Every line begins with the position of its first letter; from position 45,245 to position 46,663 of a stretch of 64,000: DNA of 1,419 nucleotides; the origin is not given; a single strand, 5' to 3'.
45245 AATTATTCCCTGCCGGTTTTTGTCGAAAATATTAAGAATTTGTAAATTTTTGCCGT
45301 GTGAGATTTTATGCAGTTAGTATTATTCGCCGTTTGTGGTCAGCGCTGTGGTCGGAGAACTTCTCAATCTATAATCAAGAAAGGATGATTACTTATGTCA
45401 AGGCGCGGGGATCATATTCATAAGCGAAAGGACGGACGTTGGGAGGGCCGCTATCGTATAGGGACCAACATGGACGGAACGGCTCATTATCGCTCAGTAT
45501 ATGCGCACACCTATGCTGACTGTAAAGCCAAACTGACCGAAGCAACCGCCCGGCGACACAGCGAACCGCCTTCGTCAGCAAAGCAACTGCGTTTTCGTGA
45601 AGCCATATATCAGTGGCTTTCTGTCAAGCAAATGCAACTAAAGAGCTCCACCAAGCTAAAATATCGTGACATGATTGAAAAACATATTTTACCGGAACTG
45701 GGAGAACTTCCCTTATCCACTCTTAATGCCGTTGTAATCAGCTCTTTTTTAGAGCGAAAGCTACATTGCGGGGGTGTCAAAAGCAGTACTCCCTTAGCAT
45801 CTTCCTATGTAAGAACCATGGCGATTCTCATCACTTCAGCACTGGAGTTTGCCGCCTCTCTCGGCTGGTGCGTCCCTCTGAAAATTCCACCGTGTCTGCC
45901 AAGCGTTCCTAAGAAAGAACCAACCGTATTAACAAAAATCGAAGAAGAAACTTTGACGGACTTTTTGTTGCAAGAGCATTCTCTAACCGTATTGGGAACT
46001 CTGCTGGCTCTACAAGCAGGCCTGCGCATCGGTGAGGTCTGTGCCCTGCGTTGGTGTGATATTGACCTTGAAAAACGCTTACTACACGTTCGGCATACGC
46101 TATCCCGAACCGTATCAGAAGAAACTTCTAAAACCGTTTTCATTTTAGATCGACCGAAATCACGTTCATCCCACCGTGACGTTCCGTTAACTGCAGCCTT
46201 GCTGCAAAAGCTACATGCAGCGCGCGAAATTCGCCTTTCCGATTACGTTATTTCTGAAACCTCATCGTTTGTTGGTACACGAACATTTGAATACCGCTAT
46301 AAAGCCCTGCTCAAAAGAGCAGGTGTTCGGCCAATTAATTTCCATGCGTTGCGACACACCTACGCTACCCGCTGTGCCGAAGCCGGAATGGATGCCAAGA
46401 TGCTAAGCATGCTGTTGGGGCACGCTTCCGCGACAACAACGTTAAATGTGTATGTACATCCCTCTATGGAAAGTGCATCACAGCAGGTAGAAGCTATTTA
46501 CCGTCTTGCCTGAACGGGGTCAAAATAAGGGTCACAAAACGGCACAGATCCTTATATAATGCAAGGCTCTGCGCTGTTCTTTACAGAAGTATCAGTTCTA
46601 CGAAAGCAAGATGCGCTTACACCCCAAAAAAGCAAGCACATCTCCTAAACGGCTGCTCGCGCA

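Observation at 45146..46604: Tyrosine recombinase gene bracketed by perfect 20-bp inverted repeats beside the kinase/giant-adhesin operon: candidate Hin-style invertible switch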

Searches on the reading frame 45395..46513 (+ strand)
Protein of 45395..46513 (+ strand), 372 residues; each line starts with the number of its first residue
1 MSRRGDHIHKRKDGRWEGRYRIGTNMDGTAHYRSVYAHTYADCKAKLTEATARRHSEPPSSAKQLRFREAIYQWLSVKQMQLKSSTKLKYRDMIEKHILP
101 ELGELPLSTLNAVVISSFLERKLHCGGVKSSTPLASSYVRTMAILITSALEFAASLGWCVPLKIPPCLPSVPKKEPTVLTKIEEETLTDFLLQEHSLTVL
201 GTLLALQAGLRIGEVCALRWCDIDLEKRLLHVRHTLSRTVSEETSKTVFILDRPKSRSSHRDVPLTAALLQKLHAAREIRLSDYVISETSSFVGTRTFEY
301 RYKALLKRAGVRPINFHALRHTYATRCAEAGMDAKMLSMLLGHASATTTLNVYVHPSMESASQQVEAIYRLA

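Call 5: search_protein_families(library=pfam, proteins=[window:45395-46513:+])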
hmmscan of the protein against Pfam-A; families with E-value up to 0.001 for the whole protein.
window:45395-46513:+ (372 aa): 2 families
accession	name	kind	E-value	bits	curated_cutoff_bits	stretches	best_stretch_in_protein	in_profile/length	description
PF00589.27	Phage_integrase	-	5.2e-26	91.9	27.1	1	179-358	3-170/172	Phage integrase family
PF14659.12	Phage_int_SAM_3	-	2.1e-09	37.9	22.6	1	67-119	2-54/58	Phage integrase, N-terminal SAM-like domain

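Call 7: find_encoding_contigs(protein=window:45395-46513:+, flank=6000, max_places=10)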
Protein window:45395-46513:+ (372 aa): 9 contigs read that carry it; 2 places shown.
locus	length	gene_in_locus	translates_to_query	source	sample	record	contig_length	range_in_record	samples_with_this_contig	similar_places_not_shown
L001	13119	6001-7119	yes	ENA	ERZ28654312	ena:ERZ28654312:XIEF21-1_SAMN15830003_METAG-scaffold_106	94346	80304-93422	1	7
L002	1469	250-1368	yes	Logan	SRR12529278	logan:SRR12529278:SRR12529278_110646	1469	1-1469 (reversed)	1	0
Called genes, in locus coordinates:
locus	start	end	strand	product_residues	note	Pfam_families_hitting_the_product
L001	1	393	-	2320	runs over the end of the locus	PF19077:Big_13 (faint), PF13750:Big_3_3 (faint), PF13754:Big_3_4 (faint)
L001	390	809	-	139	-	-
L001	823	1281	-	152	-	-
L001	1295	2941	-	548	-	PF00069:Pkinase, PF07714:PK_Tyr_Ser-Thr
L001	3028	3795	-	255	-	PF13672:PP2C_2 (weak)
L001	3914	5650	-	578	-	PF00089:Trypsin, PF13365:Trypsin_2, PF00498:FHA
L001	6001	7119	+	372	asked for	PF14659:Phage_int_SAM_3, PF00589:Phage_integrase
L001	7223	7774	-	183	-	-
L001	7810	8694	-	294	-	PF02311:AraC_binding (weak), PF12833:HTH_18, PF00165:HTH_AraC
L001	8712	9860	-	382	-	PF01168:Ala_racemase_N, PF00842:Ala_racemase_C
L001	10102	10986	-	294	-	PF04055:Radical_SAM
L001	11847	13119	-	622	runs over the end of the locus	PF13676:TIR_2 (weak), PF02493:MORN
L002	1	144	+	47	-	?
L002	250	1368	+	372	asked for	PF14659:Phage_int_SAM_3, PF00589:Phage_integrase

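Call 11: find_related_loci(query=window:45395-46513:+, collection=genome_contigs, flank=6000)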
Query window:45395-46513:+ (372 aa) in genome_contigs; peptide patterns used: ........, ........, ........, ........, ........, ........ (x = any residue, [..] = any of these).
64 stretches matched a pattern; 17 encode a relative of the query (tblastn E <= 1e-3); 17 distinct loci.
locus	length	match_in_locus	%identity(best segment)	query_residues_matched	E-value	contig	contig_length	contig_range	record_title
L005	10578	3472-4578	43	1-368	2e-92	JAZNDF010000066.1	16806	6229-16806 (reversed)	MAG: Faecousia sp. isolate T1900044728_TS20190194.MAGScoT_cleanbin_000021 SGB_1981_k141_2699, whole genome shotgun seque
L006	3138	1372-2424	34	7-368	9e-66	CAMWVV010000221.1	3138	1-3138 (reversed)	MAG TPA_asm: uncultured Ruminococcus sp. isolate SRR14411294_bin.3_metawrap_v1.3_MAG genome assembly, contig: NODE.2818_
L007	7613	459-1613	27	4-368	6e-32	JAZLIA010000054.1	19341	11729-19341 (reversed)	MAG: Clostridia bacterium isolate T1900044979_TA20190041.MAGScoT_cleanbin_000052 SGB_4077_k141_41054, whole genome shotg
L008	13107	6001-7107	27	10-353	6e-27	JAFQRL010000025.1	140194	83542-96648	MAG: Clostridia bacterium isolate RGIG2083 Goat_Colon-2__c444635, whole genome shotgun sequence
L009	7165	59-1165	25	10-353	5e-27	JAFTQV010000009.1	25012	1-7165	MAG: Clostridia bacterium isolate RGIG4066 Roe_deer_Cecum.Co__c214258, whole genome shotgun sequence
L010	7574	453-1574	25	9-357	4e-28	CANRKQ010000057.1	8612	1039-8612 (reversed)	MAG: uncultured Clostridia bacterium isolate Lapin-020__bin57 genome assembly, contig: Lapin-020__NODE_12224_length_8612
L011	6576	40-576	31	204-353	7e-24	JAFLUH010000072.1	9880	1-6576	MAG: Oscillospiraceae bacterium isolate HAN074 Seq72, whole genome shotgun sequence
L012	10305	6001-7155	24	10-371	7e-23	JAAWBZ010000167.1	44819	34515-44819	MAG: Oscillospiraceae bacterium isolate ABMPRH_155_1 k141_687680, whole genome shotgun sequence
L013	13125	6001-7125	25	9-357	9e-26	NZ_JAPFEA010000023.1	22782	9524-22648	MAG: Intestinimonas sp. isolate bin_14_LilbubCat k141_149703, whole genome shotgun sequence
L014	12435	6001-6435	28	203-370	2e-12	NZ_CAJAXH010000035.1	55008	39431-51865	MAG: uncultured Thiodictyon sp. isolate I-2_bin-116, whole genome shotgun sequence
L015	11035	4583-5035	32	209-365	7e-12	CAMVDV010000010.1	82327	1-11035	MAG TPA_asm: uncultured Prevotellaceae bacterium isolate SRR8387715_bin.115_metaWRAP_v1.3_MAG genome assembly, contig: E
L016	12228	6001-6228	41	200-278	2e-9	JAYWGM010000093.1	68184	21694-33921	MAG: Deinococcales bacterium isolate GLR21_GL16_DN_2_metabat_58 GLR21_GL16_DN_2_metabat_58_92, whole genome shotgun sequ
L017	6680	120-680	27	61-235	2e-8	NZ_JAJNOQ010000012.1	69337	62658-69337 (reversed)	Paraeggerthella hominis strain NSJ-152 NSJ-152_ctg012, whole genome shotgun sequence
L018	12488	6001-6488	72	203-355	2e-7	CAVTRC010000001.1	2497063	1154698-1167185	MAG: Candidatus Eremiobacteria bacterium isolate MFD09603.bin.1.169 genome assembly, contig: contig_1674, whole genome s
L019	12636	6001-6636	22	66-260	2e-7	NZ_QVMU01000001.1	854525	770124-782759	Vibrio sinensis strain BEI233 scaffold_0, whole genome shotgun sequence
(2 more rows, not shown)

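Call 17: find_homologous_proteins(query=window:45395-46513:+, max_evalue=1e-20)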
Query window:45395-46513:+ (372 aa): 5584 proteins with E <= 1e-20 among 8000 candidates; the best 120 are listed.
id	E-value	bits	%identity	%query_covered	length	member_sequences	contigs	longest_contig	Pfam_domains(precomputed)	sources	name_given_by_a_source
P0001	1.2e-223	760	100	93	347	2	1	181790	PF14659.13,PF00589.28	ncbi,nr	ncbi:MAG: site-specific integrase [Clostridia bacterium]|nr:site-specific integrase [Clostridia bact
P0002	9.5e-138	477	59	99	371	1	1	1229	PF14659.13,PF00589.28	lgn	-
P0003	4.1e-131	456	55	100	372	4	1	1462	PF14659.13,PF00589.28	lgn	-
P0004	3.1e-130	453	55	99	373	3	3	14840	PF14659.13,PF00589.28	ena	-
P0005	1.2e-129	451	56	99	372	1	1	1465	PF14659.13,PF00589.28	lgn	-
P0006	1.7e-128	447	55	99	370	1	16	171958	PF14659.13,PF00589.28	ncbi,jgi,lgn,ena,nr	ncbi:MAG: site-specific integrase [Ruminococcaceae bacterium]|nr:site-specific integrase [Oscillospi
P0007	1.7e-127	444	54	100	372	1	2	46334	PF14659.13,PF00589.28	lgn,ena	-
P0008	4.1e-127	442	55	99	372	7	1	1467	PF14659.13,PF00589.28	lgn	-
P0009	7.8e-127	441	54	99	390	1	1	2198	PF14659.13,PF00589.28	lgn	-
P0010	1.1e-126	441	54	100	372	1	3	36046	PF14659.13,PF00589.28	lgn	-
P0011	8.9e-126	438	54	99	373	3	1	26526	PF14659.13,PF00589.28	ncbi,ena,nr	ncbi:MAG: site-specific integrase [Ruminococcus sp.]|nr:site-specific integrase [Ruminococcus sp.]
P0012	5.5e-125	435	54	99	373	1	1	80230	PF14659.13,PF00589.28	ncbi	-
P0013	6.2e-125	435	53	99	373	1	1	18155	PF14659.13,PF00589.28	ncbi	-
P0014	2.1e-124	433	54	100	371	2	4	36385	PF14659.13,PF00589.28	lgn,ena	-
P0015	4.8e-124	432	53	99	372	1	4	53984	PF14659.13,PF00589.28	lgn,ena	-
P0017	1.7e-123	431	53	99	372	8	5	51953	PF14659.13,PF00589.28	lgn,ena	-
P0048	2.6e-117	410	50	99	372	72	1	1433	PF14659.13,PF00589.28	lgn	-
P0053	5.0e-117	409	52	99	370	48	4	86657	PF14659.13,PF22022.3,PF00589.28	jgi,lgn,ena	-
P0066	4.6e-114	399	50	99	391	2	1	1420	PF14659.13,PF00589.28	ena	-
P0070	1.6e-113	398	50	99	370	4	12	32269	PF14659.13,PF22022.3,PF00589.28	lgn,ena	-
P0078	2.5e-112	394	50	99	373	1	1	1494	PF14659.13,PF00589.28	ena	-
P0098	4.3e-110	386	47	99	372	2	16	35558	PF14659.13,PF00589.28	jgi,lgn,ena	-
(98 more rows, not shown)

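Call 19: find_encoding_contigs(protein=P0006, flank=5000, max_places=10)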
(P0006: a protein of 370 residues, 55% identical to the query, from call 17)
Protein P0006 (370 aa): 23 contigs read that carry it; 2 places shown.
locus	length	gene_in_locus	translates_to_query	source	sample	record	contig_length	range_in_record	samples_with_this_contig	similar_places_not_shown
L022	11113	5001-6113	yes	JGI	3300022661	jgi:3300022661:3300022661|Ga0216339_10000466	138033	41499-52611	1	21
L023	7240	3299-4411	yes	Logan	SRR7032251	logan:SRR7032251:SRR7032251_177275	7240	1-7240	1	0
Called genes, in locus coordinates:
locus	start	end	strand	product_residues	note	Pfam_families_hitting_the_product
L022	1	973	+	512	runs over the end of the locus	PF00005:ABC_tran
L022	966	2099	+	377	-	PF02653:BPD_transp_2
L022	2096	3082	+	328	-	PF02653:BPD_transp_2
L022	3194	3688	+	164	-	PF02559:CarD_TRCF_RID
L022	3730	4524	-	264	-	PF04909:Amidohydro_2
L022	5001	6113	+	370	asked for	PF14659:Phage_int_SAM_3, PF00589:Phage_integrase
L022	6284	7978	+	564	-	PF00089:Trypsin, PF13365:Trypsin_2, PF00498:FHA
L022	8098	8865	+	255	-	PF13672:PP2C_2 (weak)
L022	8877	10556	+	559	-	PF00069:Pkinase, PF07714:PK_Tyr_Ser-Thr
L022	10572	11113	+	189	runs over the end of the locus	-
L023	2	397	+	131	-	?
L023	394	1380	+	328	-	PF02653:BPD_transp_2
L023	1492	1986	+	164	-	PF02559:CarD_TRCF_RID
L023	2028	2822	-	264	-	PF04909:Amidohydro_2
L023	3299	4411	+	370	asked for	PF14659:Phage_int_SAM_3, PF00589:Phage_integrase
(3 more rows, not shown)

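Call 20: find_encoding_contigs(protein=P0098, flank=5000, max_places=10)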
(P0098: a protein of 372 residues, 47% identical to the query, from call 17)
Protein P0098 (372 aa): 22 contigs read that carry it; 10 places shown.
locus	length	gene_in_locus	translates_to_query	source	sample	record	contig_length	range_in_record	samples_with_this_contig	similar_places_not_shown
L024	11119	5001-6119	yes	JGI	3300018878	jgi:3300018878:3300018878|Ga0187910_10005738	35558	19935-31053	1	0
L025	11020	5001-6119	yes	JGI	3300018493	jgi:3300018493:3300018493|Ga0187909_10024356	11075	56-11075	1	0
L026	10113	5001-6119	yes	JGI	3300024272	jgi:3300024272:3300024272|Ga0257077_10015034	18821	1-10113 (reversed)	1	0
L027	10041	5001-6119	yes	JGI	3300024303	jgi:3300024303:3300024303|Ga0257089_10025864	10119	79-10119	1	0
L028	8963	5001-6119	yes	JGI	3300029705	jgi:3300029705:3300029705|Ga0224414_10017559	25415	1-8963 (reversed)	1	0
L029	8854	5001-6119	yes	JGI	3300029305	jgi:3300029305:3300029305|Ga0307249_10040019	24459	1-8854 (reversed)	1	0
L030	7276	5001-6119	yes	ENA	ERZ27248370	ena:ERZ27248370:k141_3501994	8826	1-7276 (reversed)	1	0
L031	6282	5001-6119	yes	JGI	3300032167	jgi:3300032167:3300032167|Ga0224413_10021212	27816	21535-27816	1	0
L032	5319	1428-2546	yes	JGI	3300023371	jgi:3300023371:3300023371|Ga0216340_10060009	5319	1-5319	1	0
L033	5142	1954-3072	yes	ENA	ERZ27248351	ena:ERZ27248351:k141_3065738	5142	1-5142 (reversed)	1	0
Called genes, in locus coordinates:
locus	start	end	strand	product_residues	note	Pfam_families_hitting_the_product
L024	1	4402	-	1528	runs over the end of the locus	PF00498:FHA, PF16697:Yop-YscD_cpl (weak), PF13401:AAA_22 (faint), PF01935:DUF87 (faint), PF01580:FtsK_SpoIIIE, PF13555:AAA_29 (faint), PF01580:FtsK_SpoIIIE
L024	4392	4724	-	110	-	PF01381:HTH_3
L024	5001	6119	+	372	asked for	PF14659:Phage_int_SAM_3, PF00589:Phage_integrase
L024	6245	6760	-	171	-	-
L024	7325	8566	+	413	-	PF01120:Alpha_L_fucos, PF14871:GHL6 (faint)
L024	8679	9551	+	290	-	PF01263:Aldose_epim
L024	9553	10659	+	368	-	PF03600:CitMHS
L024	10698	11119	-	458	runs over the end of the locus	-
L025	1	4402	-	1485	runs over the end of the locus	?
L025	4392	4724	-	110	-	PF01381:HTH_3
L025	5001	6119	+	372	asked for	PF14659:Phage_int_SAM_3, PF00589:Phage_integrase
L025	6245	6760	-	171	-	-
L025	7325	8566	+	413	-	PF01120:Alpha_L_fucos, PF14871:GHL6 (faint)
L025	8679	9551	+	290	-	PF01263:Aldose_epim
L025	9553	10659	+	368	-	PF03600:CitMHS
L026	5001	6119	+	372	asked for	PF14659:Phage_int_SAM_3, PF00589:Phage_integrase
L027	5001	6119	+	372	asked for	PF14659:Phage_int_SAM_3, PF00589:Phage_integrase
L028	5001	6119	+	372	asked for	PF14659:Phage_int_SAM_3, PF00589:Phage_integrase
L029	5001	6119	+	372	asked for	PF14659:Phage_int_SAM_3, PF00589:Phage_integrase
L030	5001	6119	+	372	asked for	PF14659:Phage_int_SAM_3, PF00589:Phage_integrase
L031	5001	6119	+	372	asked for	PF14659:Phage_int_SAM_3, PF00589:Phage_integrase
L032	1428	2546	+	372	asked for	PF14659:Phage_int_SAM_3, PF00589:Phage_integrase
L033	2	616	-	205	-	?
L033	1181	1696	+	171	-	-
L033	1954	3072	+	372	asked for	PF14659:Phage_int_SAM_3, PF00589:Phage_integrase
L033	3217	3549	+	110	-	PF01381:HTH_3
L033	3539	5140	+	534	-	?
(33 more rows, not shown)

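Call 24: find_encoding_contigs(protein=P0001, flank=4000, max_places=10)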
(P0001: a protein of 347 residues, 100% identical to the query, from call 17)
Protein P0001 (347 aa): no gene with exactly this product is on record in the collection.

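Call 29: search_protein_families(library=pfam, proteins=[L024:6245-6760:-], max_evalue=0.01)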
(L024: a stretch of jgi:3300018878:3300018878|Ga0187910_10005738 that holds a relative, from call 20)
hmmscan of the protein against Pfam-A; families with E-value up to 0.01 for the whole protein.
L024:6245-6760:- (171 aa): 2 families
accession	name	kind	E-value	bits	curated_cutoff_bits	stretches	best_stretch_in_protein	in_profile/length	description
PF02163.28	Peptidase_M50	-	8.3e-05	22.5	27.2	1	16-141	3-120/221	Peptidase family M50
PF13398.12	Peptidase_M50B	-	0.0078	16.4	26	1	24-91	26-94/201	Peptidase M50B-like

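Call 36: find_encoding_contigs(protein=P0070, flank=4000, max_places=10)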
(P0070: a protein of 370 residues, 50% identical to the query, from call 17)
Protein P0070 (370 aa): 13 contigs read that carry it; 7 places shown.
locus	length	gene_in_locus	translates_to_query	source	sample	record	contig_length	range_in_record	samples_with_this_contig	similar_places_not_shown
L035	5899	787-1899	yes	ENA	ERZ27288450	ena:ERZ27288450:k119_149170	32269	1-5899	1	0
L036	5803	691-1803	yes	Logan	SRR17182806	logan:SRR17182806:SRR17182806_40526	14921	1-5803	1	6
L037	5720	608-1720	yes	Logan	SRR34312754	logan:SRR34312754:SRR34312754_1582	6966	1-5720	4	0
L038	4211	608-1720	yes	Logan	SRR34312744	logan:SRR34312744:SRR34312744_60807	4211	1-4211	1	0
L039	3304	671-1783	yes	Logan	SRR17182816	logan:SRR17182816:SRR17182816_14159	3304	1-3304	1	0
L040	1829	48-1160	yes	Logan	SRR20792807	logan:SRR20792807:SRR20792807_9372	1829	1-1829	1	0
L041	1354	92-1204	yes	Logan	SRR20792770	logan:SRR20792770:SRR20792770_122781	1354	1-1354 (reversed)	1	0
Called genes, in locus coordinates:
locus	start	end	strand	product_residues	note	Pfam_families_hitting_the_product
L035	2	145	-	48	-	?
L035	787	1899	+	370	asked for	PF14659:Phage_int_SAM_3, PF22022:Phage_int_M (weak), PF00589:Phage_integrase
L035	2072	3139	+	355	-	PF21194:TadZ-like_ARD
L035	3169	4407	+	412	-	PF00437:T2SSE, PF27713:UCP018868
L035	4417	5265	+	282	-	-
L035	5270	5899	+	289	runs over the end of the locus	PF00482:T2SSF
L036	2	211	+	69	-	?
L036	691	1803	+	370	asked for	PF14659:Phage_int_SAM_3, PF22022:Phage_int_M (weak), PF00589:Phage_integrase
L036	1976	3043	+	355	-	PF21194:TadZ-like_ARD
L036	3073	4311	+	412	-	PF00437:T2SSE, PF27713:UCP018868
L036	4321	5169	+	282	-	-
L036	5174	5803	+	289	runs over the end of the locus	PF00482:T2SSF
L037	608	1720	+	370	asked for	PF14659:Phage_int_SAM_3, PF22022:Phage_int_M (weak), PF00589:Phage_integrase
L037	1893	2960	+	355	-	PF21194:TadZ-like_ARD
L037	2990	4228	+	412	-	PF00437:T2SSE, PF27713:UCP018868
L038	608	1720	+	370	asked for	PF14659:Phage_int_SAM_3, PF22022:Phage_int_M (weak), PF00589:Phage_integrase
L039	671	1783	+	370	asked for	PF14659:Phage_int_SAM_3, PF22022:Phage_int_M (weak), PF00589:Phage_integrase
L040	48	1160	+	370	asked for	PF14659:Phage_int_SAM_3, PF22022:Phage_int_M (weak), PF00589:Phage_integrase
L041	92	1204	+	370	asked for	PF14659:Phage_int_SAM_3, PF22022:Phage_int_M (weak), PF00589:Phage_integrase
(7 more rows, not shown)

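Call 37: find_encoding_contigs(protein=P0053, flank=4000, max_places=10)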
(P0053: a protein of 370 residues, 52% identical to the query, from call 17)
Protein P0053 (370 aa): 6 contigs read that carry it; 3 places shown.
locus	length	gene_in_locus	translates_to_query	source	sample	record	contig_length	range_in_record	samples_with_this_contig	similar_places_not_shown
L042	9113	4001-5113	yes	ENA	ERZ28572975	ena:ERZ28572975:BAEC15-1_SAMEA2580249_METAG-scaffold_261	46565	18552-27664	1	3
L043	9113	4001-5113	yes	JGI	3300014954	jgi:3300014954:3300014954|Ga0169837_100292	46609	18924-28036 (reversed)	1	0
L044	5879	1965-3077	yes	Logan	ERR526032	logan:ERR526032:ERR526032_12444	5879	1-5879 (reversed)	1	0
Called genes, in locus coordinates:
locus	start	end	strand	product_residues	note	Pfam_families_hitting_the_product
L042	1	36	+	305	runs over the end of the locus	PF13154:DUF3991, PF13662:Toprim_4 (faint), PF13155:Toprim_2, PF13362:Toprim_3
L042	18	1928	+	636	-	PF02534:T4SS-DNA_transf, PF10412:TrwB_AAD_bind, PF12696:TraG-D_C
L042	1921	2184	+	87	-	PF13730:HTH_36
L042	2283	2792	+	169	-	-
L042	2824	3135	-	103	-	PF01381:HTH_3 (weak), PF12844:HTH_19 (weak)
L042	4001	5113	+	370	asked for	PF14659:Phage_int_SAM_3, PF22022:Phage_int_M (faint), PF00589:Phage_integrase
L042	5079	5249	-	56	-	-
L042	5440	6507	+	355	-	PF21194:TadZ-like_ARD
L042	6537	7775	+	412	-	PF00437:T2SSE, PF27713:UCP018868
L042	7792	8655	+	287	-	-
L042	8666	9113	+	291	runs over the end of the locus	PF00482:T2SSF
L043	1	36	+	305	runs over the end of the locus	PF13154:DUF3991, PF13662:Toprim_4 (faint), PF13155:Toprim_2, PF13362:Toprim_3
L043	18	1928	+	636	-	PF02534:T4SS-DNA_transf, PF10412:TrwB_AAD_bind, PF12696:TraG-D_C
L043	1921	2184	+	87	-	PF13730:HTH_36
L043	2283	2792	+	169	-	-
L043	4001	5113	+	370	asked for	PF14659:Phage_int_SAM_3, PF22022:Phage_int_M (faint), PF00589:Phage_integrase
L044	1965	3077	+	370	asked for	PF14659:Phage_int_SAM_3, PF22022:Phage_int_M (faint), PF00589:Phage_integrase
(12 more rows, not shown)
